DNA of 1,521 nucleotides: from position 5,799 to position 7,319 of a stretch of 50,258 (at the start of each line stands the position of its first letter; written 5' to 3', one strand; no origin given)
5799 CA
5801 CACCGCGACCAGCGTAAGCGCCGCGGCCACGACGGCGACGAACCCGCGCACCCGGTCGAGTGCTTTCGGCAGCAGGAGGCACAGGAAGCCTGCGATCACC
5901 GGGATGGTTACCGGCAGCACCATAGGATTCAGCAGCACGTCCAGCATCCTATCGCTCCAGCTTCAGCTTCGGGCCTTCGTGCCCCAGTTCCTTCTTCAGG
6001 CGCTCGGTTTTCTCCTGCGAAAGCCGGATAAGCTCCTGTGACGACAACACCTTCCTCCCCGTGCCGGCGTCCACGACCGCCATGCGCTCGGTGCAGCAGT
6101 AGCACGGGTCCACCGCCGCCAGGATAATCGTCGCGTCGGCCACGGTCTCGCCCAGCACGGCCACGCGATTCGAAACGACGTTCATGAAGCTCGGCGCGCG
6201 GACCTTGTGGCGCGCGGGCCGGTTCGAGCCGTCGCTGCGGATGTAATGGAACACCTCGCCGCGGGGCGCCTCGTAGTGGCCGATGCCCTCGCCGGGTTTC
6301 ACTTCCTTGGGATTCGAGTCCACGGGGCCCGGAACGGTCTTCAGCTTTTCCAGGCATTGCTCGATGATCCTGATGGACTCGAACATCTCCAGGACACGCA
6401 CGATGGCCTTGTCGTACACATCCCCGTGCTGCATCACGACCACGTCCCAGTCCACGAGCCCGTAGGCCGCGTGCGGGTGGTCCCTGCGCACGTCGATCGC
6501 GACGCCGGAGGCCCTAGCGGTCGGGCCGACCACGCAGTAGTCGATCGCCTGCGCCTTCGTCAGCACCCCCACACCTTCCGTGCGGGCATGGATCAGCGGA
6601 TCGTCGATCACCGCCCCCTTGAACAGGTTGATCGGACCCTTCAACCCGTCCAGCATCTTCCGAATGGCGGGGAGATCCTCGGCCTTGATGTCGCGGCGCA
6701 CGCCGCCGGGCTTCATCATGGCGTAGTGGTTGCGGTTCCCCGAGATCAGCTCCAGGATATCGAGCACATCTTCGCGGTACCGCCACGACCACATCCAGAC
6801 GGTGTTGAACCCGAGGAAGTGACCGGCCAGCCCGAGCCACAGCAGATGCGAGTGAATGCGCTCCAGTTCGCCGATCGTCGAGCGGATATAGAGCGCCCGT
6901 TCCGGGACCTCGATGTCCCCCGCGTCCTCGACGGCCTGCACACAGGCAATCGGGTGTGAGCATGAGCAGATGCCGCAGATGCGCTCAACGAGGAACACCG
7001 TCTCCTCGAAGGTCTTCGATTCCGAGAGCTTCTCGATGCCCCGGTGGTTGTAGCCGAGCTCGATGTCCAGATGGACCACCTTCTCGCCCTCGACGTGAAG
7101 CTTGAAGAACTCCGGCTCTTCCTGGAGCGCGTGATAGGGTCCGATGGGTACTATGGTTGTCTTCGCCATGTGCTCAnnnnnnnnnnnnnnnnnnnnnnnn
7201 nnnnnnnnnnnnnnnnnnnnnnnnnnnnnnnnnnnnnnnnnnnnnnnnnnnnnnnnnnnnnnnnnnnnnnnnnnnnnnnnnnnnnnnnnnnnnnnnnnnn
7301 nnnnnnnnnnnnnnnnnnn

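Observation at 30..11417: Group 4 membrane-bound [NiFe]-hydrogenase/Mrp complex whose input module is a HydB/HydG-type diaphorase pair plus a HycB-like polyferredoxin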

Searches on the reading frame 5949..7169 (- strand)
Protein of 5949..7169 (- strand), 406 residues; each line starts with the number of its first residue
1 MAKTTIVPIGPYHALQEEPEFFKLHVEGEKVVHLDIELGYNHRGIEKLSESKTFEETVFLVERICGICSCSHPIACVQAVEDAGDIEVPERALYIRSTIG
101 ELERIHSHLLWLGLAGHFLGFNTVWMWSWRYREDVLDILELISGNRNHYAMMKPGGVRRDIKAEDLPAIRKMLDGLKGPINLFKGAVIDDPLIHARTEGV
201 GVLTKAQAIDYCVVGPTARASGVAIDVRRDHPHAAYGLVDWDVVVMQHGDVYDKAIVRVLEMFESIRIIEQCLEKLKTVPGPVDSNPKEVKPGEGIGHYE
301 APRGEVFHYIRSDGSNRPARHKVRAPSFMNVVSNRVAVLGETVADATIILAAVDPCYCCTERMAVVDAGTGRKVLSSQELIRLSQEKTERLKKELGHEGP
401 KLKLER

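Call 4: search_protein_families(library=pfam, proteins=[window:5949-7169:-], max_evalue=0.01)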
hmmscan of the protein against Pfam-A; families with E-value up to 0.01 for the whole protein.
window:5949-7169:- (406 aa): 2 families
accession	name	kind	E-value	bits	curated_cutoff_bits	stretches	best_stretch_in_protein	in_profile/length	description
PF00346.24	Complex1_49kDa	-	1.6e-68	231.2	24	2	119-287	2-168/271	Respiratory-chain NADH dehydrogenase, 49 Kd subunit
PF00374.24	NiFeSe_Hases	-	9.8e-18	64.8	25.8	1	43-111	1-69/508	Nickel-dependent hydrogenase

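Call 6: find_homologous_proteins(query=window:5949-7169:-, max_evalue=1e-20)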
Query window:5949-7169:- (406 aa): 8000 proteins with E <= 1e-20 among 8000 candidates; the best 120 are listed.
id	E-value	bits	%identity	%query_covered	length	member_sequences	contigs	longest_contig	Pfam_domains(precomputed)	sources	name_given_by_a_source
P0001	7.3e-276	932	100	100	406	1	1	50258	PF00374.25,PF00346.25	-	-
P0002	5.2e-247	837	87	100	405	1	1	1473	PF00374.25,PF00346.25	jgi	jgi:NADH-quinone oxidoreductase subunit D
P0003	7.5e-246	833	86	99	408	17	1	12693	PF00374.25,PF00346.25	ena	-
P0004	9.5e-245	830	86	100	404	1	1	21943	PF00374.25,PF00346.25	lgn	-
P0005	4.8e-244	827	86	100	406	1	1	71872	PF00374.25,PF00346.25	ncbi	ncbi:MAG: nickel-dependent hydrogenase large subunit [Verrucomicrobiota bacterium]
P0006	6.8e-244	827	86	100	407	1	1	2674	PF00374.25,PF00346.25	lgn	-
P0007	2.4e-241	819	85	100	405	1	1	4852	PF00374.25,PF00346.25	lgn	-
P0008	4.8e-241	818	85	99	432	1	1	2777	PF00374.25,PF00346.25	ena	-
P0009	2.0e-240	816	84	99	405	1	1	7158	PF00374.25,PF00346.25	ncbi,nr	ncbi:MAG: nickel-dependent hydrogenase large subunit [Kiritimatiellae bacterium]|nr:nickel-dependent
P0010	3.7e-240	815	85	100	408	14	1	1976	PF00374.25,PF00346.25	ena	-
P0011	4.6e-238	808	85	100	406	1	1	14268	PF00374.25,PF00346.25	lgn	-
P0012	6.3e-238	807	81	100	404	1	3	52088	PF00374.25,PF00346.25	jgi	-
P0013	2.5e-237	805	82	99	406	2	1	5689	PF00374.25,PF00346.25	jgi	jgi:membrane-bound hydrogenase subunit alpha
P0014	4.2e-237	805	84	100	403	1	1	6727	PF00374.25,PF00346.25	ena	-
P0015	4.2e-237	805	82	100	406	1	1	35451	PF00374.25,PF00346.25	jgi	-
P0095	1.2e-221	754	80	100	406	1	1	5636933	PF00374.25,PF00346.25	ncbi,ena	-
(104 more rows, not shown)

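Call 15: find_related_loci(query=window:5949-7169:-, collection=genome_contigs, flank=10000)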
Query window:5949-7169:- (406 aa) in genome_contigs; peptide patterns used: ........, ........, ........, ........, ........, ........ (x = any residue, [..] = any of these).
599 stretches matched a pattern (row limit reached: there are more); 536 encode a relative of the query (tblastn E <= 1e-3); the best 80 are kept; 80 distinct loci.
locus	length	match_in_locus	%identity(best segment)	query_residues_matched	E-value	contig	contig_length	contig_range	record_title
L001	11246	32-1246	84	2-406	0e+0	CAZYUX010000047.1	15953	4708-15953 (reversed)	MAG TPA_asm: uncultured Puniceicoccaceae bacterium isolate binchicken_co17_224 genome assembly, contig: NODE_8708_length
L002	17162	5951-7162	79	1-404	0e+0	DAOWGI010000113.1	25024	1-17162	MAG TPA_asm: candidate division FCPU426 bacterium isolate CSMAG_1987 CSMAG_1987_k141_5099500_length_25024_cov_17.3871, w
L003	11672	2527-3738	82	1-404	0e+0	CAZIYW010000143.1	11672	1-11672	MAG TPA_asm: uncultured Fibrobacterota bacterium isolate binchicken_co256_1030 genome assembly, contig: NODE_14187_lengt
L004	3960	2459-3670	81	1-404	0e+0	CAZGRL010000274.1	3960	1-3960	MAG TPA_asm: uncultured Anaerolineaceae bacterium isolate binchicken_co34_481 genome assembly, contig: NODE_42047_length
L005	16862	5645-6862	79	1-406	0e+0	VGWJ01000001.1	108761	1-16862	MAG: Lentisphaerae bacterium isolate M_DeepCast_400m_m2_230 M_DeepCast_400m_m2_230_Ga0194112_10000103, whole genome shot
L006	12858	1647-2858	80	1-404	0e+0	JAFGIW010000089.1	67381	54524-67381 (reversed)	MAG: Chitinispirillaceae bacterium isolate Zod_Metabat.237 k87_5424366, whole genome shotgun sequence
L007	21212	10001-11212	79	1-404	0e+0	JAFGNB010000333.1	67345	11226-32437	MAG: Chitinispirillaceae bacterium isolate Zod_Metabat.521 k87_12340662, whole genome shotgun sequence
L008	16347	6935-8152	79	1-406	0e+0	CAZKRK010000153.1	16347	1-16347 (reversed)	MAG TPA_asm: uncultured Victivallales bacterium isolate binchicken_co97_363 genome assembly, contig: NODE_14376_length_1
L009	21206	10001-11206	80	3-404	0e+0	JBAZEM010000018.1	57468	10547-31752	MAG: Kiritimatiellia bacterium isolate SO_2017_LW3_126 NODE_1105_length_57468_cov_7.188800_LW162_2017, whole genome shot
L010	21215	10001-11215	79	1-405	0e+0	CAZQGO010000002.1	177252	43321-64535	MAG TPA_asm: uncultured bacterium isolate SRP214966_co1_238 genome assembly, contig: NODE_34_length_177252_cov_10.851295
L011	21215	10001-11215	78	3-406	0e+0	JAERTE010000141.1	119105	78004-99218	MAG: Rhodospirillaceae bacterium isolate BH24 c_000000010570, whole genome shotgun sequence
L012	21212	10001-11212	77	1-404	0e+0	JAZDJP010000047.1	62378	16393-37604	MAG: Planctomycetota bacterium isolate MEGAHIT-group-0.494 k141_154740, whole genome shotgun sequence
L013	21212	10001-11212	77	1-404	0e+0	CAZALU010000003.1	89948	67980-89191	MAG TPA_asm: uncultured Verrucomicrobiota bacterium isolate SRP192927_co2_851 genome assembly, contig: NODE_144_length_8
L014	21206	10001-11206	78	1-402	0e+0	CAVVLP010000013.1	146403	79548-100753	MAG: uncultured Gammaproteobacteria bacterium isolate MFD03551.bin.1.67 genome assembly, contig: contig_47830, whole gen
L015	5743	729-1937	78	1-402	0e+0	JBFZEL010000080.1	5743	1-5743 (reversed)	MAG: Lysobacterales bacterium isolate PPR_0586 k121_4648554, whole genome shotgun sequence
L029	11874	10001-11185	71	1-396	0e+0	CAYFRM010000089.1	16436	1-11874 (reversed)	MAG TPA_asm: uncultured Clostridia bacterium isolate ERP108616_co1_251 genome assembly, contig: k119_468911, whole genom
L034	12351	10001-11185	69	1-395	0e+0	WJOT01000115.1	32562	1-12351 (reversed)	MAG: Clostridia bacterium isolate 1244-F3-H4-B3 F3H4_C42, whole genome shotgun sequence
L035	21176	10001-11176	70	5-396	0e+0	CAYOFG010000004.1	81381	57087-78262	MAG TPA_asm: uncultured Clostridia bacterium isolate binchicken_co376_202 genome assembly, contig: NODE_198_length_81381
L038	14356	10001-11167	69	6-396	0e+0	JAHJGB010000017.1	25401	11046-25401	MAG: Candidatus Omnitrophota bacterium isolate Modern_marine_glass_biofilm.mb.50 Modern_marine_glas.mb.50_k141_76960, wh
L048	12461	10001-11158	69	6-393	0e+0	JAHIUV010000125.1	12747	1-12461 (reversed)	MAG: Candidatus Omnitrophota bacterium isolate MM_PC_MetaG.mb.37 MM_PC_MetaG.mb.37_k141_1090320, whole genome shotgun se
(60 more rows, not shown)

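Call 19: search_solved_structures(query=window:5949-7169:-, max_evalue=1e-10)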
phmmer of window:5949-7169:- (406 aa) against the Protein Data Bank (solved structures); distinct sequences matched with E-value up to 1e-10: 63 (the best 60 are shown).
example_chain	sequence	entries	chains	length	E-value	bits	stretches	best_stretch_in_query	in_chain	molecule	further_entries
6cfw_L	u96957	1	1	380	9.6e-84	284.6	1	7-362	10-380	Membrane-bound hydrogenase subunit alpha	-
7z0s_E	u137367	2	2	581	8e-81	275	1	3-387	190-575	Formate hydrogenlyase subunit 5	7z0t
2fug_4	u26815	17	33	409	1.1e-63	218.5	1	7-311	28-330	NADH-quinone oxidoreductase chain 4 | NADH-QUINONE OXIDOREDUCTASE SUBUNIT 4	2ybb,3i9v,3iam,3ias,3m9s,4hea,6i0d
7q5y_B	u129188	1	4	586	3.8e-63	216.8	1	7-296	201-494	NADH-quinone oxidoreductase subunit C/D 2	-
9iho_D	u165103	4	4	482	7.3e-54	186.2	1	9-292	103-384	NUCM (49 kDa) subunit of mitochondrial NADH:ubiquinone oxidoreductase (Complex I)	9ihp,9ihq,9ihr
6u8y_L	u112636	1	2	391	5.9e-53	183.2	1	9-357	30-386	NADH dehydrogenase subunit D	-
6h8k_C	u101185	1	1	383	1.1e-51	179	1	9-276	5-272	NUCM protein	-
6gcs_C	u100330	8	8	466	1.5e-51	178.6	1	7-276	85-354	49-KDA PROTEIN (NUCM) | Subunit NUCM of NADH:Ubiquinone Oxidoreductase (Complex I) | NUCM protein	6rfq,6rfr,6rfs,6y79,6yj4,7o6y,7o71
7zm7_C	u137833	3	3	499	2.4e-51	177.9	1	7-293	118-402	NADH-ubiquinone oxidoreductase 49 kDa subunit-like protein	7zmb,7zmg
7b0n_D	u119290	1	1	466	1e-50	175.8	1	7-276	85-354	NUCM protein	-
8ba0_D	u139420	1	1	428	4.6e-50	173.7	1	8-291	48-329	Complex I-49kD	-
8b9z_D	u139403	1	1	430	4.7e-50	173.7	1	8-291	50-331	Complex I-49kD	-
8esw_S2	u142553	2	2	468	6.7e-50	173.2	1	8-291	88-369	Complex I-49kD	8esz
4wz7_C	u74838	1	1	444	2e-49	171.6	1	7-276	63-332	NUCM protein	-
8e9g_D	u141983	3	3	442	5.1e-49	170.2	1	5-289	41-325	NADH-quinone oxidoreductase subunit D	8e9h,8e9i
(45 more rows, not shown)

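Call 30: search_protein_families(library=ncbifam, proteins=[window:5949-7169:-], max_evalue=0.00001)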
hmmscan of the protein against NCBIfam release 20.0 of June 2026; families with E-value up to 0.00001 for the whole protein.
window:5949-7169:- (406 aa): 15 families
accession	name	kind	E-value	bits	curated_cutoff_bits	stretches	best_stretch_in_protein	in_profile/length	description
NF004739.1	PRK06075.1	equivalog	8.4e-96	321.1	360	2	7-289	3-283/384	NADH-quinone oxidoreductase subunit D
TIGR01962.1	NuoD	equivalog_domain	6.3e-85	285.4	459.35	2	6-289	4-285/386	NADH dehydrogenase (quinone) subunit D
NF040602.1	F420_dehyd_FpoD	exception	1.3e-82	277.8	600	1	5-360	8-370/372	F420H2 dehydrogenase subunit FpoD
NF008974.0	PRK12322.1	equivalog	2.4e-75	253.8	522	1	8-355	10-359/366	NADH-quinone oxidoreductase subunit D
NF009808.0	PRK13292.1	equivalog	3.5e-70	236.8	1156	2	4-276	407-679/791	NADH-quinone oxidoreductase subunit B/C/D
NF008728.0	PRK11742.1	equivalog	5.9e-61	206.6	840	1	9-278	219-488/598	NADH-quinone oxidoreductase subunit C/D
NF005649.0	PRK07415.1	equivalog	7.2e-54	183.3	583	1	5-278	11-285/394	NAD(P)H-quinone oxidoreductase subunit H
TIGR03295.1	frhA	equivalog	8.4e-25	87.6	392.5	2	43-111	41-109/412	coenzyme F420 hydrogenase subunit alpha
NF033181.1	NiFeSe_hydrog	equivalog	9.6e-17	61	600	1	25-111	21-106/507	nickel-dependent hydrogenase large subunit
NF045518.1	H2_NiFeSe_large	exception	7.3e-15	54.7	780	1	23-111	19-106/485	NiFeSe hydrogenase large subunit HysA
NF040828.1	sulfhyd_ShyA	equivalog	4.8e-14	52.1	700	1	27-172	22-179/415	NAD(P)-dependent hydrogenase/sulfhydrogenase 2 subunit alpha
NF041785.2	VhuA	equivalog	8.8e-14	50.9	800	1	42-111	38-107/418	F420-non-reducing hydrogenase Vhu subunit A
NF007778.0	PRK10467.1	equivalog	2.8e-12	45.7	969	1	37-110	33-106/567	hydrogenase 2 large subunit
NF007550.0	PRK10170.1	equivalog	2.6e-10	39.3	1101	1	26-111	37-122/597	Ni/Fe-hydrogenase large subunit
NF040832.1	sulfhyd_HydA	equivalog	1.7e-06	27.4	880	0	27-141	26-140/426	NADPH-dependent hydrogenase/sulfhydrogenase 1 subunit alpha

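Call 41: find_encoding_contigs(protein=P0095, flank=10000, max_places=2)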
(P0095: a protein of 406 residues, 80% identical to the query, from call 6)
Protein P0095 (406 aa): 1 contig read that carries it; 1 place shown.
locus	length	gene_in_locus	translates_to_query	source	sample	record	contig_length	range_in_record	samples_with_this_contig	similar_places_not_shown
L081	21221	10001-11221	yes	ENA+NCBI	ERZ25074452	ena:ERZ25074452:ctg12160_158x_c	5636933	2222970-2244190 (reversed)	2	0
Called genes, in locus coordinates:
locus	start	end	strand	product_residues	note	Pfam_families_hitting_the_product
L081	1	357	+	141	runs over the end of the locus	PF01951:Archease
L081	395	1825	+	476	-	PF01139:RtcB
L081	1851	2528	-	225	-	PF00156:Pribosyltran, PF14681:UPRTase (faint)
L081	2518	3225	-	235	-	PF12697:Abhydrolase_6 (faint)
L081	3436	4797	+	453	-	PF17767:NAPRTase_N, PF04095:NAPRTase, PF17956:NAPRTase_C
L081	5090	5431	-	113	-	PF01155:HypA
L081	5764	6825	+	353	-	PF17179:Fer4_22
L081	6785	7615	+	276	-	PF00175:NAD_binding_1, PF10418:DHODB_Fe-S_bind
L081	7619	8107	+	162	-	PF12837:Fer4_6 (faint), PF13237:Fer4_10 (faint), PF13247:Fer4_11, PF12838:Fer4_7 (weak), PF13187:Fer4_9 (weak), PF00037:Fer4 (weak)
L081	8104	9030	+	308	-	PF00146:NADHdh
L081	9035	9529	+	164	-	PF01058:Oxidored_q6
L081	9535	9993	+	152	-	PF00329:Complex1_30kDa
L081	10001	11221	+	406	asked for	PF00374:NiFeSe_Hases, PF00346:Complex1_49kDa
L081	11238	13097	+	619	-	PF00662:Proton_antipo_N (weak), PF00361:Proton_antipo_M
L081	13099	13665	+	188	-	PF13244:MbhD, PF20501:MbhE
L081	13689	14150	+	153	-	PF04039:MnhB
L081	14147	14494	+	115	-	PF00420:Oxidored_q2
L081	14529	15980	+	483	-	PF00662:Proton_antipo_N, PF10125:NADHdeh_related, PF00361:Proton_antipo_M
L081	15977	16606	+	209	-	PF01899:MNHE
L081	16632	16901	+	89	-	PF04066:MrpF_PhaF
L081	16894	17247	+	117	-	PF03334:PhaG_MnhG_YufB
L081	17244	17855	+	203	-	PF13237:Fer4_10 (faint), PF00037:Fer4 (weak), PF12797:Fer4_2 (weak), PF12837:Fer4_6 (faint), PF14697:Fer4_21, PF12838:Fer4_7, PF13187:Fer4_9 (weak)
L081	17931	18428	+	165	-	PF01750:HycI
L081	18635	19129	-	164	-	PF00027:cNMP_binding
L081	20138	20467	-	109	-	PF00034:Cytochrom_C (faint), PF13442:Cytochrome_CBB3 (weak)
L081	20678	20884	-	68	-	-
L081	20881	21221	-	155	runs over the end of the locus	PF13356:Arm-DNA-bind_3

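Call 49: search_protein_families(library=pfam, proteins=[L035:4825-5448:+, L038:5012-5446:+, L034:576-2645:+, L029:2284-3333:+, L081:17244-17855:+, L048:4354-5085:+], max_evalue=0.001)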
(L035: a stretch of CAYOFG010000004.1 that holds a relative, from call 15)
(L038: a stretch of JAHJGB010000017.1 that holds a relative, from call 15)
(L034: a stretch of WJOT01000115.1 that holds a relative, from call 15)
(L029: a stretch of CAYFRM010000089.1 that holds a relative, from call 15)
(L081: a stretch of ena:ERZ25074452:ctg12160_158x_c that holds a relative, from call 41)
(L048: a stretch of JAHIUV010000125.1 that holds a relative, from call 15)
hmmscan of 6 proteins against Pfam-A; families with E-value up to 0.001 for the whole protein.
L035:4825-5448:+ (207 aa): 4 families
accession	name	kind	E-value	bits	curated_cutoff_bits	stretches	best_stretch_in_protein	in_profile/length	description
PF02629.25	CoA_binding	-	1.5e-19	71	22.3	1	83-178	3-96/97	CoA binding domain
PF06971.19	Put_DNA-bind_N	-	8.3e-16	58.3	27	1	5-52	1-48/49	Putative DNA-binding protein N-terminus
PF01408.29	GFO_IDH_MocA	-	9.6e-05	23.5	24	1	86-171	3-88/120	Oxidoreductase family, NAD-binding Rossmann fold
PF13727.12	CoA_binding_3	-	0.00059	20.3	25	1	79-165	77-161/175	CoA-binding domain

L038:5012-5446:+ (144 aa): 14 families
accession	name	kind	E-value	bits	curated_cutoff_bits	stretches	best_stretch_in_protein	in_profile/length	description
PF09383.16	NIL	-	2.6e-17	62.9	24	1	14-81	2-72/73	NIL domain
PF00037.32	Fer4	-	1.9e-13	50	21.1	2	89-109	3-23/24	4Fe-4S binding domain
PF13187.11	Fer4_9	-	3e-11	43.6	27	2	93-139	1-51/52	4Fe-4S dicluster domain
PF12838.12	Fer4_7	-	7.7e-10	39.5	27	1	93-138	1-51/52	4Fe-4S dicluster domain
PF12837.12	Fer4_6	-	1.1e-09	38.2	25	1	88-109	3-24/24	4Fe-4S binding domain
PF13237.11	Fer4_10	-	2.6e-09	37.3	25.5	1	87-136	2-53/53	4Fe-4S dicluster domain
PF12797.12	Fer4_2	-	7e-09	35.5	24.5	1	88-106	4-22/22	4Fe-4S binding domain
PF14697.11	Fer4_21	-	5.9e-08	33.2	35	1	90-140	4-57/59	4Fe-4S dicluster domain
PF12800.12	Fer4_4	-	1e-07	32.1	24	1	92-106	2-16/17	4Fe-4S binding domain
PF13484.11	Fer4_16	-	2.2e-07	32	30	1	93-112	1-20/66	4Fe-4S double cluster binding domain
PF13183.11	Fer4_8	-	1.8e-06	28.8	27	0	82-106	42-66/68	4Fe-4S dicluster domain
PF12798.12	Fer4_3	-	3e-05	24.9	27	0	94-108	1-15/15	4Fe-4S binding domain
PF13746.11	Fer4_18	-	3.6e-05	24.4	27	1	87-136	54-96/114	4Fe-4S dicluster domain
PF13247.11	Fer4_11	-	0.00057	20.5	26.2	1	92-139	8-58/100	4Fe-4S dicluster domain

L034:576-2645:+ (689 aa): 3 families
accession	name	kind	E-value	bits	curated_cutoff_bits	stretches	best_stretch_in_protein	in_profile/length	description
PF00384.28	Molybdopterin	-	4.5e-81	273.1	24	1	58-489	1-352/353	Molybdopterin oxidoreductase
PF01568.27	Molydop_binding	-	2.4e-29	102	26.8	1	573-679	1-110/110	Molydopterin dinucleotide binding domain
PF04879.21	Molybdop_Fe4S4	-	1.5e-16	60.5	22.7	1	2-54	2-54/55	Molybdopterin oxidoreductase Fe4S4 domain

L029:2284-3333:+ (349 aa): 6 families
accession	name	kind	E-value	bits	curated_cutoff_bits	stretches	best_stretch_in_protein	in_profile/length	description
PF17179.9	Fer4_22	-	1.4e-28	100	27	1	242-337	1-95/95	4Fe-4S dicluster domain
PF13534.11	Fer4_17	-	6.3e-05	23.9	22.2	0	237-254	40-57/61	4Fe-4S dicluster domain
PF13746.11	Fer4_18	-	0.00013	22.5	27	0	295-341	33-79/114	4Fe-4S dicluster domain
PF13183.11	Fer4_8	-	0.0002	22.3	27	0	241-336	3-67/68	4Fe-4S dicluster domain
PF12838.12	Fer4_7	-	0.0008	20.3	27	0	322-336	37-51/52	4Fe-4S dicluster domain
PF13237.11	Fer4_10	-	0.00096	19.5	25.5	0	322-334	8-21/53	4Fe-4S dicluster domain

L081:17244-17855:+ (203 aa): 9 families
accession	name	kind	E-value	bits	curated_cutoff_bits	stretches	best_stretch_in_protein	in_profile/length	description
PF12797.12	Fer4_2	-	2.2e-09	37.1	24.5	2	42-61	2-21/22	4Fe-4S binding domain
PF12838.12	Fer4_7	-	4.4e-09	37.1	27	1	49-99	1-50/52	4Fe-4S dicluster domain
PF00037.32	Fer4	-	1.1e-08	34.9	21.1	1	44-65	2-23/24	4Fe-4S binding domain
PF14697.11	Fer4_21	-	1.9e-08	34.8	35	1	46-104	4-58/59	4Fe-4S dicluster domain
PF13187.11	Fer4_9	-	4.7e-08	33.4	27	1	49-100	1-50/52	4Fe-4S dicluster domain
PF12837.12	Fer4_6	-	5.2e-07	29.7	25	1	43-63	2-22/24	4Fe-4S binding domain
PF13237.11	Fer4_10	-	5.8e-07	29.8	25.5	1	44-61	3-20/53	4Fe-4S dicluster domain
PF25160.1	LdpA_Fe-S-bd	-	1.6e-05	25.1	27.6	0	48-67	26-45/49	LdpA Fe-S cluster-binding domain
PF12800.12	Fer4_4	-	6.9e-05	23.3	24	0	49-61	3-15/17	4Fe-4S binding domain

L048:4354-5085:+ (243 aa): 0 families
